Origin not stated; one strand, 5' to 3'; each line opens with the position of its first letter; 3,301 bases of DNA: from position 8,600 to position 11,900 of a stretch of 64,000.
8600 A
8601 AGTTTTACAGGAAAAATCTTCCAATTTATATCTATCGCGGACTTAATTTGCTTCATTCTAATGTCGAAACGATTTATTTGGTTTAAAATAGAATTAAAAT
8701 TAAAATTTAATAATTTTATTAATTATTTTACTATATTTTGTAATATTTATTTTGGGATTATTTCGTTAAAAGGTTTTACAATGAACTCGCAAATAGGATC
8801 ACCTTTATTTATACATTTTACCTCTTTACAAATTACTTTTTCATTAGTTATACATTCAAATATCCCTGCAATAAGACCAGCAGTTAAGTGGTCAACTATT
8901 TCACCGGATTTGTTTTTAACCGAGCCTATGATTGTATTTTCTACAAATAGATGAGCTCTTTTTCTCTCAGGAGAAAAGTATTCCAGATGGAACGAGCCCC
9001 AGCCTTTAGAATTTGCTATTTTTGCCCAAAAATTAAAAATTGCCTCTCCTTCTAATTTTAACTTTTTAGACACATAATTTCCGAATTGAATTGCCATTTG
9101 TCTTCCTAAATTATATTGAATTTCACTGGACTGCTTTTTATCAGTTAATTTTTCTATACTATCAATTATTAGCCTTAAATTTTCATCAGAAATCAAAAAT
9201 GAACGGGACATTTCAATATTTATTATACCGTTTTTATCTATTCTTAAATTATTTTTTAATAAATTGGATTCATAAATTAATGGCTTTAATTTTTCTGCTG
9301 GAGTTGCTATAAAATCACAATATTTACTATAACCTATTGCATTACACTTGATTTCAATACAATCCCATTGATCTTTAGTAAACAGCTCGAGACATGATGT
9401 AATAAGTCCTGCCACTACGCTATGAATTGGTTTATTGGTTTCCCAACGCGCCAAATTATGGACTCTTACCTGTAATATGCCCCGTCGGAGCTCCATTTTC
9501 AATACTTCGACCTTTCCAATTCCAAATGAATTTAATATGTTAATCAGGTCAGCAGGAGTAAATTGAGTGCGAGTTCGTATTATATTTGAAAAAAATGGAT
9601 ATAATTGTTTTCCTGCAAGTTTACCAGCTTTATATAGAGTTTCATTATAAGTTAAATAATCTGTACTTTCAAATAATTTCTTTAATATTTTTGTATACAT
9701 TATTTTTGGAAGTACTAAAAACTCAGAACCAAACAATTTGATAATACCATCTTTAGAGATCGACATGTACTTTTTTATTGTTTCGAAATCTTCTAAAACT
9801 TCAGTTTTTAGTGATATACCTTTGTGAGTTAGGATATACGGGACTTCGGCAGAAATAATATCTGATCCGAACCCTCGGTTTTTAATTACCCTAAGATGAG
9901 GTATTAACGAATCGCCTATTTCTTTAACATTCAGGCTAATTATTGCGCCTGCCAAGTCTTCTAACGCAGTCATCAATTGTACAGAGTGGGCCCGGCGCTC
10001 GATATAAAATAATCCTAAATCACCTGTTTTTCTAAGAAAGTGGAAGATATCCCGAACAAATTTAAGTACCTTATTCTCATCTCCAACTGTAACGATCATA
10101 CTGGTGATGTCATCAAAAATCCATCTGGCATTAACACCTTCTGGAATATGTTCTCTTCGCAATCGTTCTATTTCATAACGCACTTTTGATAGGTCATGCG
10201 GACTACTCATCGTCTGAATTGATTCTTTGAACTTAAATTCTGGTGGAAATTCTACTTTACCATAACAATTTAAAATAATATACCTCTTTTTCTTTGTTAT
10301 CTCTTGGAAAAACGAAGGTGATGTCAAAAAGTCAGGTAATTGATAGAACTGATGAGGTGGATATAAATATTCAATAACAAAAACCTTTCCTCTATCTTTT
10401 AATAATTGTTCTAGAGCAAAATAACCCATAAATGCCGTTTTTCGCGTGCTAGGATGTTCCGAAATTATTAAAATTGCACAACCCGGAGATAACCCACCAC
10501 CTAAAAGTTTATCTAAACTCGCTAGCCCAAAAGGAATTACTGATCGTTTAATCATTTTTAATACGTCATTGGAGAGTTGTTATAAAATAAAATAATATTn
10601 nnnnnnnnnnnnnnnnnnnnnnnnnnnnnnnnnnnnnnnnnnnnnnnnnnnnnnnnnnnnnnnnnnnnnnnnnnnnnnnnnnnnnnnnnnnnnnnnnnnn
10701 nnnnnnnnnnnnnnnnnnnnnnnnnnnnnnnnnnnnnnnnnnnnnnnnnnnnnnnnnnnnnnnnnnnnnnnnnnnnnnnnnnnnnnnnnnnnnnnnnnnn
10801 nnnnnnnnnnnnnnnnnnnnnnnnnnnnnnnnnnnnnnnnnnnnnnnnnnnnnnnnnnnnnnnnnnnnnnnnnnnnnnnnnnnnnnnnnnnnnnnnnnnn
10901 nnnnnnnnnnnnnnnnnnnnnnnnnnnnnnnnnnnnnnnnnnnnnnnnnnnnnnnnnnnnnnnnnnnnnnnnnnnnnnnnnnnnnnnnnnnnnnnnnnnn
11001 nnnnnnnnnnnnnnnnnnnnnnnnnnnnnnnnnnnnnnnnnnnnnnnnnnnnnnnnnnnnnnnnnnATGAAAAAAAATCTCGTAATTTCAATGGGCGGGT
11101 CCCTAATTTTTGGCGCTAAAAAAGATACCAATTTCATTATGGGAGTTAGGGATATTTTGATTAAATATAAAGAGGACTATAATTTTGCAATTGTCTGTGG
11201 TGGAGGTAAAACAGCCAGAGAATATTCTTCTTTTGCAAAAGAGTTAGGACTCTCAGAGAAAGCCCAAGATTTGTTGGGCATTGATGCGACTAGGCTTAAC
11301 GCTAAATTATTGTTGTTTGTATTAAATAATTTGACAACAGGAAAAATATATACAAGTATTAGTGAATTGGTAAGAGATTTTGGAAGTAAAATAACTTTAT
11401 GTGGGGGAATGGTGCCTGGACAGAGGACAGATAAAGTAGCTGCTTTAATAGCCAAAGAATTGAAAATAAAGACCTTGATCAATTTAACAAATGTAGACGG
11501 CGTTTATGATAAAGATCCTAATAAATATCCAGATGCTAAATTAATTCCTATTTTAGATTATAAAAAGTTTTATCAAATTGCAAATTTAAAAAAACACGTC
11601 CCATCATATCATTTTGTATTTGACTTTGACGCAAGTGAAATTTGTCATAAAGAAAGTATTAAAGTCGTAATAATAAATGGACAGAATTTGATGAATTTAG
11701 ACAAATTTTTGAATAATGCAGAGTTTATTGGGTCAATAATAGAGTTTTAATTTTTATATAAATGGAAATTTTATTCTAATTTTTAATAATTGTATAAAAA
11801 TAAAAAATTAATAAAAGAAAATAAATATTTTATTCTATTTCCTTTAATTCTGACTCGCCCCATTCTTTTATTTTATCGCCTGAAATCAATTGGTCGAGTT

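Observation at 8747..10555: KaiC/RecA-like domain with degenerate P-loop fused to tandem V4R (TRAPP/Bet3-like) domains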

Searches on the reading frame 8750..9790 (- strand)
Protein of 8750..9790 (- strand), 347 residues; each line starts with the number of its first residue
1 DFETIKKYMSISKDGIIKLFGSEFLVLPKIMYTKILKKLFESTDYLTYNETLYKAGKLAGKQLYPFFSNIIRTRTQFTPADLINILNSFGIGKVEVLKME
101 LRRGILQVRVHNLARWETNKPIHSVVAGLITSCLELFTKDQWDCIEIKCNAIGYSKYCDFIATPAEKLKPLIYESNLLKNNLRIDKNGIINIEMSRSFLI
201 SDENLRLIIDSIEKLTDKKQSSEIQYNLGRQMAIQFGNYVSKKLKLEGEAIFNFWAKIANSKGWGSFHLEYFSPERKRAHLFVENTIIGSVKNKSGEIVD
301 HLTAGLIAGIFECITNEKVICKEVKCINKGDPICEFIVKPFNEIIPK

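Call 64: predict_structure(alignment_id=A5)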
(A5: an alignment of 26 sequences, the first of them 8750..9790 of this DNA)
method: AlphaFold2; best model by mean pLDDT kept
length: 347 residues; sequences in the alignment: 26
mean_pLDDT: 82.7   pTM: 0.73
mean pLDDT of the five models: 82.7, 80.0, 79.1, 77.3, 76.1
residues with pLDDT >= 90: 128; 70-90: 165; 50-70: 44; < 50: 10
segments of 3 or more residues with pLDDT < 50: 173-177, 345-347
pLDDT, mean of each block of 10 residues (from residue 1): 77 87 85 93 90 92 74 70 79 89 87 90 93 89 90 85 71 51 69 61 80 86 91 90 84 85 83 93 81 66 95 95 87 92 60
secondary structure, 60 per line:
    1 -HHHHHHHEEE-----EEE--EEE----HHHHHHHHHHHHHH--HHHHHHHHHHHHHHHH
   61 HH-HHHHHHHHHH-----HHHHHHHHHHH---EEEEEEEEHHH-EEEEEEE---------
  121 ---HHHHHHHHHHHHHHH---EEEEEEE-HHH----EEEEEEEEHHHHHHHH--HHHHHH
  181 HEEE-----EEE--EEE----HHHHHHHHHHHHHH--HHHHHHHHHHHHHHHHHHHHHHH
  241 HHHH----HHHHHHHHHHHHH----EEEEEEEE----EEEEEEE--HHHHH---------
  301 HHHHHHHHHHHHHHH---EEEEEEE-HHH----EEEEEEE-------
elements in order: H2-8 E9-11 E17-19 E22-24 H29-42 H45-62 H64-73 H79-89 E93-100 E105-111 H124-138 E142-148 E157-164 H165-172 H175-181 E182-184 E190-192 E195-197 H202-215 H218-244 H249-261 E266-273 E278-284 H287-291 H301-315 E319-325 E334-340

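Call 66: fold_search(model_id=the predicted structure, library=pdb)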
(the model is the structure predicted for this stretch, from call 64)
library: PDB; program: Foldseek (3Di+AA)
matches with E <= 10: 319; with E <= 0.001: 62
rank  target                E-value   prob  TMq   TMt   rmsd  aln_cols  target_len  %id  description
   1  7vqf                  1.7e-10  1.00  0.43  0.73   3.4       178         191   17  Phenol binding protein, MopR (released 2022-09-07)
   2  5kbh_A                1.9e-10  1.00  0.43  0.70   4.1       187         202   18  CRYSTAL STRUCTURE OF THE AROMATIC SENSOR DOMAIN OF MOPR IN COMPLEX WITH 3-CHLORO-PHENOL (released 2016-07-13)
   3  5kbe_A                7.7e-10  1.00  0.42  0.70   3.9       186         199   18  CRYSTAL STRUCTURE OF THE AROMATIC SENSOR DOMAIN OF MOPR IN COMPLEX WITH PHENOL (released 2016-07-13)
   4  5fru_A                1.2e-09  1.00  0.42  0.71   3.8       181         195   13  crystal structure of the phenol-responsive sensory domain of the transcription activator PoxR (released 2016-03-30)
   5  5kbi_A                1.3e-09  1.00  0.42  0.68   4.6       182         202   18  CRYSTAL STRUCTURE OF THE AROMATIC SENSOR DOMAIN OF MOPR IN COMPLEX WITH CATACHOL (released 2016-07-13)
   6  5kbg_A                1.6e-09  1.00  0.42  0.68   3.7       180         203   18  CRYSTAL STRUCTURE OF THE AROMATIC SENSOR DOMAIN OF MOPR IN COMPLEX WITH OCRESOL (released 2016-07-13)
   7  5frv_A                1.6e-09  1.00  0.42  0.68   4.1       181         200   13  crystal structure of the phenol-responsive sensory domain of the transcription activator PoxR in complex with 4-methyl (released 2016-03-30)
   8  5kbi_B                1.6e-09  1.00  0.41  0.67   4.0       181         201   18  CRYSTAL STRUCTURE OF THE AROMATIC SENSOR DOMAIN OF MOPR IN COMPLEX WITH CATACHOL (released 2016-07-13)
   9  5frw_A                1.7e-09  1.00  0.42  0.68   4.1       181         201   13  crystal structure of the phenol-responsive sensory domain of the transcription activator PoxR with Phenol (released 2016-04-06)
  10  5frz_A                2.4e-09  1.00  0.42  0.70   4.1       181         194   13  crystal structure of the phenol-responsive sensory domain of the transcription activator PoxR with 3,4-dimethylphenol (released 2016-03-30)
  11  5frw_B                3.0e-09  1.00  0.42  0.69   4.1       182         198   13  crystal structure of the phenol-responsive sensory domain of the transcription activator PoxR with Phenol (released 2016-04-06)
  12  5kbh_B                3.1e-09  1.00  0.43  0.69   3.9       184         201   17  CRYSTAL STRUCTURE OF THE AROMATIC SENSOR DOMAIN OF MOPR IN COMPLEX WITH 3-CHLORO-PHENOL (released 2016-07-13)
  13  5kbg_B                3.7e-09  1.00  0.42  0.68   3.7       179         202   18  CRYSTAL STRUCTURE OF THE AROMATIC SENSOR DOMAIN OF MOPR IN COMPLEX WITH OCRESOL (released 2016-07-13)
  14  5frx_A                3.9e-09  1.00  0.42  0.71   3.6       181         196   14  crystal structure of the phenol-responsive sensory domain of the transcription activator PoxR in complex with 4-nitrop (released 2016-03-30)
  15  5kbe_B                5.2e-09  1.00  0.41  0.66   4.0       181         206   18  CRYSTAL STRUCTURE OF THE AROMATIC SENSOR DOMAIN OF MOPR IN COMPLEX WITH PHENOL (released 2016-07-13)
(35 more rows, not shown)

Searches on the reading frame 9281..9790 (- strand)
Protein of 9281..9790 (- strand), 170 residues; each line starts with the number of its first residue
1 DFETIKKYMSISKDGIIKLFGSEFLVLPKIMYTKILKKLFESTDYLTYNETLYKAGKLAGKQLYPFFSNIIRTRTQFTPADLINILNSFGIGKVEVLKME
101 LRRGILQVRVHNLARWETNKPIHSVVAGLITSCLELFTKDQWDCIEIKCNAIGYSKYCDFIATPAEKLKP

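Call 41: search_solved_structures(query=A4, max_evalue=1, show_alignments=5)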
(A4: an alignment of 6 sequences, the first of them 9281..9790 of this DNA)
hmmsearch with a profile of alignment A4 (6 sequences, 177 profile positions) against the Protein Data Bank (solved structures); distinct sequences matched with E-value up to 1: 5.
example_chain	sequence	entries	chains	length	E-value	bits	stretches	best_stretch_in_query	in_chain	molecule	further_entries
2osd_A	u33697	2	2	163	4.2e-09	39.8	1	42-174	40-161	Hypothetical protein MJ1460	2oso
5kbe_A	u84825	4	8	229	3.6e-06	30.2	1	4-173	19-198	MopR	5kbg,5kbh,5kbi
7vqf_A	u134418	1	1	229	4.4e-06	29.9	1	4-173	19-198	Phenol sensing regulator, MopR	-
3njc_A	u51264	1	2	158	0.15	15.2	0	45-149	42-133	YSLB protein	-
5fru_A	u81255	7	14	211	0.75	12.9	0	138-173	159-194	Positive phenol-degradative gene regulator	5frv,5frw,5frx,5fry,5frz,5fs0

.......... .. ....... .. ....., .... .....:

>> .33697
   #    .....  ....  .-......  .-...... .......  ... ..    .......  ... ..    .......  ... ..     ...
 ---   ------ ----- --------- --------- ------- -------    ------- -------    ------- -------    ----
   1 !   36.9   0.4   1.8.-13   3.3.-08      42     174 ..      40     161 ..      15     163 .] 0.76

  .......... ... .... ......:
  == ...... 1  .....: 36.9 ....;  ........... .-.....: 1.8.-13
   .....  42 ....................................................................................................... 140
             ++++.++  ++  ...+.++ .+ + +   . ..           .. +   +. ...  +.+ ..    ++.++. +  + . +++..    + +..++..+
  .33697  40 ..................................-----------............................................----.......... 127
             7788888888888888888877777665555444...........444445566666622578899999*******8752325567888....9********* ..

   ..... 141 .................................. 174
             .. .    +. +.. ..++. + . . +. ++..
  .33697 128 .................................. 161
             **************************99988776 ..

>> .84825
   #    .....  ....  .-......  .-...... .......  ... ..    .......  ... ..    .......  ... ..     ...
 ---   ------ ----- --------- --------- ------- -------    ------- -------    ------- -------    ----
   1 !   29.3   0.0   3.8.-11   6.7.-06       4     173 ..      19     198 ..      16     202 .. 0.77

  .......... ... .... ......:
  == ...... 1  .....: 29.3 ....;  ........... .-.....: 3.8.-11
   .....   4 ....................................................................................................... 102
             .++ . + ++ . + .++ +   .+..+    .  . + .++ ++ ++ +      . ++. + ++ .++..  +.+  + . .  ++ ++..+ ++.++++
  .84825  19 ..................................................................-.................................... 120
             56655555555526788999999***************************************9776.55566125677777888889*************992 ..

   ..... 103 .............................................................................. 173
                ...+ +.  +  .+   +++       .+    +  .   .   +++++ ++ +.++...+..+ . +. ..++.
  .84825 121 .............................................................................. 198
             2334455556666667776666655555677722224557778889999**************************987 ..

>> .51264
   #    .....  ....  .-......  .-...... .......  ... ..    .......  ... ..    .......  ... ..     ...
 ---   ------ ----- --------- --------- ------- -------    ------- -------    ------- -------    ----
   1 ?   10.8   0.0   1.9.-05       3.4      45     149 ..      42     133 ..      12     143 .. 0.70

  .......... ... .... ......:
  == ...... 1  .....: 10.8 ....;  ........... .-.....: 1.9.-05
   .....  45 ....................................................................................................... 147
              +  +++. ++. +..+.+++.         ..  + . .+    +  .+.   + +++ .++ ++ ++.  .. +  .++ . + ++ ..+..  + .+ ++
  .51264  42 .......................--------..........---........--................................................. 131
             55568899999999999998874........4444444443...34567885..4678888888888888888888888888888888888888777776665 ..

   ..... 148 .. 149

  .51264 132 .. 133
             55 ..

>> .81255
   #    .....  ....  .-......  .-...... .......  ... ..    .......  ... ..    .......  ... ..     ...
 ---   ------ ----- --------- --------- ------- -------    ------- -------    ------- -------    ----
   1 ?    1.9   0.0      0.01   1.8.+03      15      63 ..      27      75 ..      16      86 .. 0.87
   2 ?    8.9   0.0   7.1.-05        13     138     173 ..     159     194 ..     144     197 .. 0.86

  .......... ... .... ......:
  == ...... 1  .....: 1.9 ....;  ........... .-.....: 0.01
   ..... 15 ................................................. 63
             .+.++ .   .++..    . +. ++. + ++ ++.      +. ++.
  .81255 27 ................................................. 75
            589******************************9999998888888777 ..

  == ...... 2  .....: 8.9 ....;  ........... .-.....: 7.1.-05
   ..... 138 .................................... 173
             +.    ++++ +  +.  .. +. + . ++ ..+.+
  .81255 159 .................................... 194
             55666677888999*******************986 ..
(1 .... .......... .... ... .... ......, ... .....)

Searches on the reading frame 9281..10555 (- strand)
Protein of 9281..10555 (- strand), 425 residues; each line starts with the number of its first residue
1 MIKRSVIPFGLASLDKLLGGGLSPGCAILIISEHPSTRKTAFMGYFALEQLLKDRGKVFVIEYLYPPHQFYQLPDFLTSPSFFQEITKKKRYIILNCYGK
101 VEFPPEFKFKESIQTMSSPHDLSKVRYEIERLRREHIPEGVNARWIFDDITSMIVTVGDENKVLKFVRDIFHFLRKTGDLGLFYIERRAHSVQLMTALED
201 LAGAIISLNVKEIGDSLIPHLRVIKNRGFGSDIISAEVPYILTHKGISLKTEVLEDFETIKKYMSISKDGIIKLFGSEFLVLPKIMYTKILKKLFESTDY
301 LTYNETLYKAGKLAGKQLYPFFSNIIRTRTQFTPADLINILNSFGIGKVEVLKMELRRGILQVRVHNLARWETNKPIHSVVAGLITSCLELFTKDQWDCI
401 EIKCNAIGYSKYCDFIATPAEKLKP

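Call 30: find_homologous_proteins(query=A3, max_evalue=1e-10)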
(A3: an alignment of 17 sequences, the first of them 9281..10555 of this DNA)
Query A3 (17 sequences) (425 aa, profile of the alignment): 18 proteins with E <= 1e-10 among 8000 candidates.
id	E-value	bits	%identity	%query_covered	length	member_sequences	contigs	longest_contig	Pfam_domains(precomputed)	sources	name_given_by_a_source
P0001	4.0e-160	552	100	100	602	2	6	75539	PF06745.20,PF23365.2,PF02830.24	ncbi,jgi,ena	ncbi:MAG: V4R domain-containing protein [Candidatus Helarchaeota archaeon]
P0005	5.0e-151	522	75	100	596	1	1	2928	PF06745.20,PF02830.24,PF05625.18,PF23442.2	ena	-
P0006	3.1e-149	516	70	100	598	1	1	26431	PF06745.20,PF23365.2,PF02830.24,PF05625.18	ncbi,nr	ncbi:MAG: hypothetical protein GF329_20595 [Candidatus Lokiarchaeota archaeon]|nr:hypothetical prote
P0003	3.3e-149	516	73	100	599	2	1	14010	PF06745.20,PF02830.24,PF19367.5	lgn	-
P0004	1.6e-147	510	74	99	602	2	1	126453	PF06745.20,PF02830.24,PF05625.18,PF23442.2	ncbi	ncbi:MAG: V4R domain-containing protein [Candidatus Helarchaeota archaeon]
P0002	3.3e-144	499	76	100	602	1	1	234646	PF06745.20,PF02830.24,PF05625.18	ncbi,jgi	ncbi:MAG: V4R domain-containing protein [Candidatus Helarchaeota archaeon]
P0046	3.7e-136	473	21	96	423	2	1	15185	PF02830.24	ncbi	ncbi:MAG: V4R domain-containing protein [Candidatus Freyarchaeota archaeon]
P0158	2.1e-125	437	21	70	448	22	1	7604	PF02830.24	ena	-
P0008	3.6e-124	433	39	99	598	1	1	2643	PF06745.20,PF02830.24,PF19367.5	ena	-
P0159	7.2e-26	109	42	10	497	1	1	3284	PF06745.20,PF07088.17,PF13401.13,PF00154.28,PF13481.13,PF20720.4,PF13191.13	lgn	-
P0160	1.8e-24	105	43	9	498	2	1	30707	PF06745.20,PF03796.22,PF23442.2,PF08423.18,PF00154.28,PF13191.13,PF02562.23,PF01695.24,PF24883.3,PF12775.14,PF09848.16,PF25199.2,PF13481.13,PF20720.4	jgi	jgi:circadian clock protein KaiC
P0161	2.3e-22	98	45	7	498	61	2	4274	PF06745.20,PF03796.22,PF23442.2,PF08423.18,PF13401.13,PF00154.28,PF13191.13,PF02562.23,PF24883.3,PF05729.19,PF09848.16,PF25199.2,PF13481.13,PF20720.4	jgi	jgi:circadian clock protein KaiC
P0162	5.0e-22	97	48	7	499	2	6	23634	PF06745.20,PF03796.22,PF23442.2,PF08423.18,PF13401.13,PF00154.28,PF13191.13,PF01695.24,PF13479.13,PF24883.3,PF05625.18,PF09848.16,PF25199.2,PF13481.13,PF20720.4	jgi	jgi:circadian clock protein KaiC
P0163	9.0e-22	96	46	9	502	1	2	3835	PF06745.20,PF07088.17,PF03796.22,PF14417.13,PF13604.13,PF13401.13,PF00154.28,PF13481.13,PF20720.4,PF13191.13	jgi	jgi:circadian clock protein KaiC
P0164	9.9e-22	96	41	7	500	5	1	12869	PF06745.20,PF03796.22,PF23442.2,PF08423.18,PF13401.13,PF00154.28,PF13191.13,PF02562.23,PF24883.3,PF09848.16,PF25199.2,PF13481.13,PF20720.4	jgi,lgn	jgi:circadian clock protein KaiC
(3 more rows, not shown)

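Call 61: find_encoding_contigs(protein=P0158, flank=8000, max_places=3)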
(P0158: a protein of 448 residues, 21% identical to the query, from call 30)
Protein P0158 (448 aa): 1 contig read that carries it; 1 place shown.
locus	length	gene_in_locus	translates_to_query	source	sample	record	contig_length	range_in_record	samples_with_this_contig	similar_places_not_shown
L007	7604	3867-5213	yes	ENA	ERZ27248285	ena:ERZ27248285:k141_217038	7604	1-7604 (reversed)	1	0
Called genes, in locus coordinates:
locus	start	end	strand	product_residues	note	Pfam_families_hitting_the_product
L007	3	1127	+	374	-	?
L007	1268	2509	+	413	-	PF02830:V4R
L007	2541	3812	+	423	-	PF02830:V4R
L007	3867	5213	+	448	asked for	PF02830:V4R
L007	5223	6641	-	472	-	PF13183:Fer4_8 (faint), PF13187:Fer4_9 (faint), PF00037:Fer4, PF12838:Fer4_7, PF13237:Fer4_10, PF14697:Fer4_21 (weak), PF04422:FrhB_FdhB_N, PF04432:FrhB_FdhB_C, +3 more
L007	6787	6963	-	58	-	PF02662:FlpD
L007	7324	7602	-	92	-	?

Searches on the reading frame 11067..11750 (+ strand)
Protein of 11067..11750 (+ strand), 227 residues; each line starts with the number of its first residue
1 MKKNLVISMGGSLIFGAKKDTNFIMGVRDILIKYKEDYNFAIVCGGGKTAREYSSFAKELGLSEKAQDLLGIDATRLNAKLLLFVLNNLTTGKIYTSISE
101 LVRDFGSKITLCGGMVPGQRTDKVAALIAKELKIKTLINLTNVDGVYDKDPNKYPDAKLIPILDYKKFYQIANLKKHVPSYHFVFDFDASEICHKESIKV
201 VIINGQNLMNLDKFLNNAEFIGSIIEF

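Call 72: search_protein_families(library=pfam, proteins=[window:11067-11750:+], max_evalue=0.00001)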
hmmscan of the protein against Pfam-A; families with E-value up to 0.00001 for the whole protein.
window:11067-11750:+ (227 aa): 1 family
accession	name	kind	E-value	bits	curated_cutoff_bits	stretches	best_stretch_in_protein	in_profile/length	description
PF00696.33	AA_kinase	-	3.7e-29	102.6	24.9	1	5-204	3-234/234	Amino acid kinase family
